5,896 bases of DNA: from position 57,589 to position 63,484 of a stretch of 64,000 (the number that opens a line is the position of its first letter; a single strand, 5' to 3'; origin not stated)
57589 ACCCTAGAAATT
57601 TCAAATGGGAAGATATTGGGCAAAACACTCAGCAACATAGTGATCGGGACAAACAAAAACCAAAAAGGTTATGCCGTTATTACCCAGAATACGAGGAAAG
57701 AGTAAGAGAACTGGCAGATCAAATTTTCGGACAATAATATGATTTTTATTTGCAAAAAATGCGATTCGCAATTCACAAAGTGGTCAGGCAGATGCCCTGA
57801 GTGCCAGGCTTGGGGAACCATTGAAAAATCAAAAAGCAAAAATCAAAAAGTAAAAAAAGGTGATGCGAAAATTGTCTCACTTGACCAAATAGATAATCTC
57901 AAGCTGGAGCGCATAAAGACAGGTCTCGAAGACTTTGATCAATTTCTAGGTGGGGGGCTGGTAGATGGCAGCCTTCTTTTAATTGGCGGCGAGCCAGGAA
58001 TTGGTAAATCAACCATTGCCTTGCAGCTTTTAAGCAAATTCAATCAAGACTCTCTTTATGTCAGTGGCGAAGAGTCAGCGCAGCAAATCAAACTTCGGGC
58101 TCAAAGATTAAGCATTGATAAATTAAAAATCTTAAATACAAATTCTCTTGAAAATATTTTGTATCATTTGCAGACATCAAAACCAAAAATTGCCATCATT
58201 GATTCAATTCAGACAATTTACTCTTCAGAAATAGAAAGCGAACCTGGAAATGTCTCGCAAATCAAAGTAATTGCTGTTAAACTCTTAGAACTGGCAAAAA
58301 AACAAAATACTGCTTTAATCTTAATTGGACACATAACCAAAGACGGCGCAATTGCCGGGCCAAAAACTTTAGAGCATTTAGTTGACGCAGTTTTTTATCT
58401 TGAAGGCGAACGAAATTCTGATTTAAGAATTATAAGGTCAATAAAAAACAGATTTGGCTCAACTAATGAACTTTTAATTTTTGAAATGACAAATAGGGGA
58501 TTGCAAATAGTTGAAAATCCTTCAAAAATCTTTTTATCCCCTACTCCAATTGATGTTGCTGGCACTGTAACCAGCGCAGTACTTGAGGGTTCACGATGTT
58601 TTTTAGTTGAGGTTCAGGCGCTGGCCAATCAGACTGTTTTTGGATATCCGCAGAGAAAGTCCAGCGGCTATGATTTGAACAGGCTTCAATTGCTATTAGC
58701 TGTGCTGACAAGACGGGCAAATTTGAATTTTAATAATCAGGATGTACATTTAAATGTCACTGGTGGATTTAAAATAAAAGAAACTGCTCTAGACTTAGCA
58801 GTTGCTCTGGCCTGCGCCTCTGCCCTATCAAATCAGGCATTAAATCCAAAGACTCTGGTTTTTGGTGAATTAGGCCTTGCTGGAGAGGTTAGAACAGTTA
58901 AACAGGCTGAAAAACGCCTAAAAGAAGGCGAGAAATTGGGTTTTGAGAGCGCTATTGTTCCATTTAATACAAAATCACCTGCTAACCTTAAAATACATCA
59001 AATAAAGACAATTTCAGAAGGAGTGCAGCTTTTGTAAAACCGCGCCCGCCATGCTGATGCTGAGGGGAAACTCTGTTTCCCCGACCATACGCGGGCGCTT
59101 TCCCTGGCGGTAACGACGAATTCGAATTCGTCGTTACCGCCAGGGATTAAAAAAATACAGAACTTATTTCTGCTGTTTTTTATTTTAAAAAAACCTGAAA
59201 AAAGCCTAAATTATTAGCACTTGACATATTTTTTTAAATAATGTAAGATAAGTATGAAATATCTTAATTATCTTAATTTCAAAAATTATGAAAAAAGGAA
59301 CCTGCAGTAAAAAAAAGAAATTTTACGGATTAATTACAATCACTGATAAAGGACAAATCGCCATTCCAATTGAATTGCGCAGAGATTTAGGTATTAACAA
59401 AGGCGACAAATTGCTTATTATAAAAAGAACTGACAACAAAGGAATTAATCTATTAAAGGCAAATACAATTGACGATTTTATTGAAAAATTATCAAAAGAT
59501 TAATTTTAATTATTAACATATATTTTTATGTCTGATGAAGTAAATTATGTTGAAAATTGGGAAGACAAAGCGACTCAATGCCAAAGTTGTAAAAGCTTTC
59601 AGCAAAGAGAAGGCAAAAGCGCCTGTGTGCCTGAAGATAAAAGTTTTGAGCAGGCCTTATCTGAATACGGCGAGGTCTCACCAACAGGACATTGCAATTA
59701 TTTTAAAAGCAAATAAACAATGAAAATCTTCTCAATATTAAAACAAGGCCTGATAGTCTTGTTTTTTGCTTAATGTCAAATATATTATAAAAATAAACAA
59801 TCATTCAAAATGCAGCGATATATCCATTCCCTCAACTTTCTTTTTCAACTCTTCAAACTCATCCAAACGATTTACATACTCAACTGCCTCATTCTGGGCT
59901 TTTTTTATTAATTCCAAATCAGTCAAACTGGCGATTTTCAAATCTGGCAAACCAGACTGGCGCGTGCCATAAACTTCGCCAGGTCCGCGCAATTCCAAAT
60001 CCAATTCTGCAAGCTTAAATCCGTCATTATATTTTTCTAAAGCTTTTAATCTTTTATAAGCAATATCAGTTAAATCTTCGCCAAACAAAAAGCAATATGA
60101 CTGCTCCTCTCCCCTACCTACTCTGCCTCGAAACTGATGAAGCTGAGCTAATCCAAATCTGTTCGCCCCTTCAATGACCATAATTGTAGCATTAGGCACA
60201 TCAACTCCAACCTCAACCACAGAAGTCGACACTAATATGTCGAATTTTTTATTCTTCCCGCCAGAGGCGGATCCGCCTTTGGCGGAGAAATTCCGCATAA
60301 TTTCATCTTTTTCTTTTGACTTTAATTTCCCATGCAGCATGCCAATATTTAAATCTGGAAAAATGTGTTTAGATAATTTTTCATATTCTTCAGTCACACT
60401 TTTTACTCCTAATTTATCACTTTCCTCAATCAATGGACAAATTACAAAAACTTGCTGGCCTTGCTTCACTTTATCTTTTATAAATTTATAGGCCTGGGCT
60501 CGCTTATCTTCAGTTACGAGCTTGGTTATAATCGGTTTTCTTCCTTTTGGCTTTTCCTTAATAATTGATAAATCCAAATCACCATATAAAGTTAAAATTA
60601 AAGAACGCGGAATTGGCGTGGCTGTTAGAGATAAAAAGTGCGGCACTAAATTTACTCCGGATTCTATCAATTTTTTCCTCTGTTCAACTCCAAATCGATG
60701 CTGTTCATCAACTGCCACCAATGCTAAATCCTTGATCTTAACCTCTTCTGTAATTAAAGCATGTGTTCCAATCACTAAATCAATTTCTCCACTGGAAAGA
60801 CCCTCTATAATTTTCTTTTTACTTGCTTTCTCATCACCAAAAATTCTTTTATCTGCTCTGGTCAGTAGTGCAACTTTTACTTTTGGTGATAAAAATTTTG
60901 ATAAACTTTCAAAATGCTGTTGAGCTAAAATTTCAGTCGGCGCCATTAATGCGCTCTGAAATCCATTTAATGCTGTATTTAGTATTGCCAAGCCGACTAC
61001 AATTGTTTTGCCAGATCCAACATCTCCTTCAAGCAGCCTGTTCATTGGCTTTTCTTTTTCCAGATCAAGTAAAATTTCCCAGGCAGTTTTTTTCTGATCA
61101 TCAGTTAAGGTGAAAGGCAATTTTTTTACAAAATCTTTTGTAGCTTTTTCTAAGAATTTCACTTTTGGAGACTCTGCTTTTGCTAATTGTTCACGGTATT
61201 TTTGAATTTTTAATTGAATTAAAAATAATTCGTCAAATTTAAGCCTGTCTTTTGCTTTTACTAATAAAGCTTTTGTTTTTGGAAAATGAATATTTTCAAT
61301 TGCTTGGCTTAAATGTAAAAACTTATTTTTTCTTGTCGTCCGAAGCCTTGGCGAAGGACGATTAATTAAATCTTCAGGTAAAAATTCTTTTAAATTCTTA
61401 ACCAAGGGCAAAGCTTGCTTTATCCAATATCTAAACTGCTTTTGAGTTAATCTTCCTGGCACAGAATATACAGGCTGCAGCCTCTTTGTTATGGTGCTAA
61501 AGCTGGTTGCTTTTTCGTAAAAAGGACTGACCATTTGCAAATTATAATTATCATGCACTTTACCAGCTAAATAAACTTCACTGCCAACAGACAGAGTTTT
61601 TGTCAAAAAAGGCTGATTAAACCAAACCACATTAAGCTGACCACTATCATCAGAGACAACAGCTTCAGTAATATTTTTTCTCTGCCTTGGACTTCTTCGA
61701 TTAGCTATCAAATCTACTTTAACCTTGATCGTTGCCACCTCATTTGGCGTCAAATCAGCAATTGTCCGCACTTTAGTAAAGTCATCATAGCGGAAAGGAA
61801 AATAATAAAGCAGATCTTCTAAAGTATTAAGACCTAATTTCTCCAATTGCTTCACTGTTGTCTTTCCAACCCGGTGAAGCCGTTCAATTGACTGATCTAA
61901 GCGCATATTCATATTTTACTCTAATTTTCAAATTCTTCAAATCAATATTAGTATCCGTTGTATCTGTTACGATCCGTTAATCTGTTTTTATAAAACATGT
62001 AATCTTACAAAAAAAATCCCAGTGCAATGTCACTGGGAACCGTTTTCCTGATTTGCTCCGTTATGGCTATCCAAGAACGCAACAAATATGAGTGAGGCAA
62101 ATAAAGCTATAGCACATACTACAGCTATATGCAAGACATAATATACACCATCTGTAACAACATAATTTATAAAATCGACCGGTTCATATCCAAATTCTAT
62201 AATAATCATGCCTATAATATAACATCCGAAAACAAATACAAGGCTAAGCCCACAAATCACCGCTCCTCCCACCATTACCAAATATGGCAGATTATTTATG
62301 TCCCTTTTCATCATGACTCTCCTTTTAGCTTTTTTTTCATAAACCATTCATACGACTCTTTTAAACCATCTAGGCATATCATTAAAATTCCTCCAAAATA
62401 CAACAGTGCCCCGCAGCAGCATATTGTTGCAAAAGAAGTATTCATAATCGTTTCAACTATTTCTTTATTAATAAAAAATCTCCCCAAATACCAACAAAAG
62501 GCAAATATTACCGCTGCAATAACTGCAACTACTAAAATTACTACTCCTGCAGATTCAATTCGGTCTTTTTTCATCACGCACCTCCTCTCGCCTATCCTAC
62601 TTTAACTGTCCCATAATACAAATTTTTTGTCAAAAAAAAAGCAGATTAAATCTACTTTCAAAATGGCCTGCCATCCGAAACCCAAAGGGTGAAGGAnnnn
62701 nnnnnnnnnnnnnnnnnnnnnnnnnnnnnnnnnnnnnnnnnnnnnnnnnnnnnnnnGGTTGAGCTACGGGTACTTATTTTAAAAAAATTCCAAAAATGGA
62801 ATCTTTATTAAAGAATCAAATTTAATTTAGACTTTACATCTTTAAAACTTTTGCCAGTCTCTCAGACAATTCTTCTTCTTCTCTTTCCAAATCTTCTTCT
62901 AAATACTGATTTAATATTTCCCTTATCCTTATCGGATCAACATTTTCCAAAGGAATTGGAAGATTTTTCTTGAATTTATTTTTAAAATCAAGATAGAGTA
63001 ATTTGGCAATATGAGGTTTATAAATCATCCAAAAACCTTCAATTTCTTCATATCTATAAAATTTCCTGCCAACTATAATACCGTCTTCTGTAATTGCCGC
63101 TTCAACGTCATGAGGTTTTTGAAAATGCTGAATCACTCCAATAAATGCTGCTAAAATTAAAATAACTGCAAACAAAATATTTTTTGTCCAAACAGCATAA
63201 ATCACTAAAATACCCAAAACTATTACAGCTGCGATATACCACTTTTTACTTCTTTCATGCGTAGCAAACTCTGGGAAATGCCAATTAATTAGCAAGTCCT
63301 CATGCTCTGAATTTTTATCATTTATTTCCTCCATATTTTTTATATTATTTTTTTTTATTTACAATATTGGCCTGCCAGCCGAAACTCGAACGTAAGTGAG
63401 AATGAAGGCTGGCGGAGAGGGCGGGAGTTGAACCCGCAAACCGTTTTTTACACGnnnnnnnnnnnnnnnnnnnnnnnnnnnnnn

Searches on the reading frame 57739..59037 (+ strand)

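Call 53: search_protein_families(library=pfam, proteins=[window:57739-59037:+], max_evalue=0.001)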
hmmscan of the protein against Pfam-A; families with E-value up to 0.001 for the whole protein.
window:57739-59037:+ (432 aa): 12 families
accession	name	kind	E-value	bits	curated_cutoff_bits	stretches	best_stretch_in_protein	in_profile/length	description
PF06745.19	ATPase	-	5.5e-18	65.6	26.6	2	59-138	1-84/231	KaiC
PF13541.12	ChlI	-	6.8e-11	42.6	27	1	327-410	36-120/121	Subunit ChlI of Mg-chelatase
PF03796.21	DnaB_C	-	3.9e-09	36.7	27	1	59-120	2-66/255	DnaB-like helicase C terminal domain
PF13481.12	AAA_25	-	8e-09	35.8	27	1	55-204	11-195/195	AAA domain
PF18073.7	Zn_ribbon_LapB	-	1.2e-08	34.9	25.7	1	3-29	1-27/28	Rubredoxin metal binding domain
PF07088.17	GvpD_P-loop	-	5.7e-07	30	24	0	132-235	89-186/189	GvpD gas vesicle protein, P-loop domain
PF00004.35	AAA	-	5e-06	27.4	21.2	1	81-197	2-106/131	ATPase family associated with various cellular activities (AAA)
PF20720.3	nSTAND3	-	1.6e-05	25.1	27.2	1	78-157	18-74/155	Novel STAND NTPase 3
PF13401.12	AAA_22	-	2.9e-05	24.8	27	1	78-198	6-123/130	AAA domain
PF07728.20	AAA_5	-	0.00015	22.2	22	1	80-162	2-80/139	AAA domain (dynein-related subfamily)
PF13191.12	AAA_16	-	0.00041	21.3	32.6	1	77-117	24-63/167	AAA ATPase domain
PF13173.12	AAA_14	-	0.00054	20.4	27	0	79-160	4-74/129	AAA domain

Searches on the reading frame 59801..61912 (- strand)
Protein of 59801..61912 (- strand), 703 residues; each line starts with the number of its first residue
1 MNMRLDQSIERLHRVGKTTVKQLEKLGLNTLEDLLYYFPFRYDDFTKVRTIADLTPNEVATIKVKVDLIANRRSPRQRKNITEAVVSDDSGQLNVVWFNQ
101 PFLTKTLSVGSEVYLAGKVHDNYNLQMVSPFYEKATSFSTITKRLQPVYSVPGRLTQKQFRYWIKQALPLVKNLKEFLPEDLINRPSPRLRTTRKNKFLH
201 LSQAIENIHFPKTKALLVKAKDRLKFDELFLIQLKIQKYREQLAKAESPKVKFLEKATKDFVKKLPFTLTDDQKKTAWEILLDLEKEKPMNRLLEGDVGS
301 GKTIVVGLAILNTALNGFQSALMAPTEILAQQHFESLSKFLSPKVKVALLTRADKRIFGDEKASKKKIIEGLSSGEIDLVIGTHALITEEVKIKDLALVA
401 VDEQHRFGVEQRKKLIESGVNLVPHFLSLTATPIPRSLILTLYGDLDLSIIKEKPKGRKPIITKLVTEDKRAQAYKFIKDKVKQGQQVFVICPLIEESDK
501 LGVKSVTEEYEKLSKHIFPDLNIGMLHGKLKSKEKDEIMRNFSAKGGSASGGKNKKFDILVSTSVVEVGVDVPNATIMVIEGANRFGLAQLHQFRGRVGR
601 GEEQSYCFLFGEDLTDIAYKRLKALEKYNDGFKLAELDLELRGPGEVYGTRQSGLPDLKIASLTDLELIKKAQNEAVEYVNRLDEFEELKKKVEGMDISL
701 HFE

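Call 53: search_protein_families(library=pfam, proteins=[window:59801-61912:-], max_evalue=0.001)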
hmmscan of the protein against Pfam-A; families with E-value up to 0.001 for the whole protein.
window:59801-61912:- (703 aa): 7 families
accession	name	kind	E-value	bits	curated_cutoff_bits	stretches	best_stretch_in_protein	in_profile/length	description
PF17191.10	RecG_wedge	-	1.2e-24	87.2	23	1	12-171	5-162/162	RecG wedge domain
PF00270.35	DEAD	-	4e-22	79.2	26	1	273-436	4-162/167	DEAD/DEAH box helicase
PF00271.37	Helicase_C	-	6.2e-18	65.5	23.5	1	473-600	5-108/110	Helicase conserved C-terminal domain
PF19833.4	RecG_dom3_C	-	4.1e-11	43.2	26.8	1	629-687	2-62/87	ATP-dependent DNA helicase RecG, domain 3, C-terminal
PF04851.21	ResIII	-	4.9e-09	36.7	22.5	1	268-433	3-162/164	Type III restriction enzyme, res subunit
PF22590.2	Cas3-like_C_2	-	1.3e-07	32.3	27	1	503-601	12-104/106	CRISPR-associated nuclease/helicase Cas3, C-terminal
PF01336.31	tRNA_anti-codon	-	3.6e-06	27.3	27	1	69-122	7-60/75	OB-fold nucleic acid binding domain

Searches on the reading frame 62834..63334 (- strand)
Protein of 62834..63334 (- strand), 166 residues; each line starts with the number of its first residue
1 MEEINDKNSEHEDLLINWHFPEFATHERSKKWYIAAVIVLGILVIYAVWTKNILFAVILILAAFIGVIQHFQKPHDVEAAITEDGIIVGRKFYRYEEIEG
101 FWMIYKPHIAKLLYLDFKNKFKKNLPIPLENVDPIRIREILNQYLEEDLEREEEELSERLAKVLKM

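Call 53: search_protein_families(library=pfam, proteins=[window:62834-63334:-], max_evalue=0.001)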
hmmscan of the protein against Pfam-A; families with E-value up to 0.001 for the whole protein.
window:62834-63334:- (166 aa): 1 family
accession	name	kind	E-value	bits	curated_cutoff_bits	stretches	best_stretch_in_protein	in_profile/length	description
PF18923.6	DUF5673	-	0.00015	22.1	26.7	1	80-135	4-57/66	Domain of unknown function (DUF5673)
